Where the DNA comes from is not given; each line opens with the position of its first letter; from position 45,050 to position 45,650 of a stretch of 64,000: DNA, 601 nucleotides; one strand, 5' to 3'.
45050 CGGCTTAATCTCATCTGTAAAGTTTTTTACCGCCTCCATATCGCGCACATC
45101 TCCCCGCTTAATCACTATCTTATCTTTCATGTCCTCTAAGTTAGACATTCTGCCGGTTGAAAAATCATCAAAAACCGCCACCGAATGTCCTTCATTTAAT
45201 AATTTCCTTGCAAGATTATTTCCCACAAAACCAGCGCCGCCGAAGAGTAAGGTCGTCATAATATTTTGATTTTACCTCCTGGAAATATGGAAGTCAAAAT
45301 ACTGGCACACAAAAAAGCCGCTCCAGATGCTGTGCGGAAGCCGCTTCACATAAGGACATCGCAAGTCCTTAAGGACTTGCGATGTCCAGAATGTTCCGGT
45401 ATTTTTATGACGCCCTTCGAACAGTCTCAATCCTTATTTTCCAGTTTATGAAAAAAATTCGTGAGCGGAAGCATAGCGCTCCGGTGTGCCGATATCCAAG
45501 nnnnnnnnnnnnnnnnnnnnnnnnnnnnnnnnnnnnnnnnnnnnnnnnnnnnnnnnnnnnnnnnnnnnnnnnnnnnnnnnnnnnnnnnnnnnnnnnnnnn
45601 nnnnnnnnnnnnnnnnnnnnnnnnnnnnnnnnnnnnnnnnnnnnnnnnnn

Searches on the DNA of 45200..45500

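Call 33: search_rna_families(source=window, start=45200, end=45500, threshold=evalue, max_evalue=10)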
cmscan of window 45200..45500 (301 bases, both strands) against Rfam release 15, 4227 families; matches with E-value up to 10: 6.
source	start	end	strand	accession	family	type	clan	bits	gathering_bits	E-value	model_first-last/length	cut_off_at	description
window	45353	45388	-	RF03769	mir-3913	Gene; miRNA;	-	17.8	100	0.59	1-100/100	no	mir-3913 microRNA precursor family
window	45354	45387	+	RF03769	mir-3913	Gene; miRNA;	-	17.6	100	0.65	1-100/100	no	mir-3913 microRNA precursor family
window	45351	45390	-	RF00693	mir-147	Gene; miRNA;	-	14.6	57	4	1-78/78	no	mir-147 microRNA precursor family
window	45355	45386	-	RF04128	MIR8562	Gene; miRNA;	-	14.2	211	2.5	1-242/242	no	MIR8562 microRNA precursor family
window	45316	45393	+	RF02099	rivX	Gene; sRNA;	-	13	100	0.34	1-248/248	no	rivX sRNA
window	45357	45389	-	RF02405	P34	Gene; sRNA;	-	9.8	44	3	364-399/399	no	Pseudomonas sRNA P34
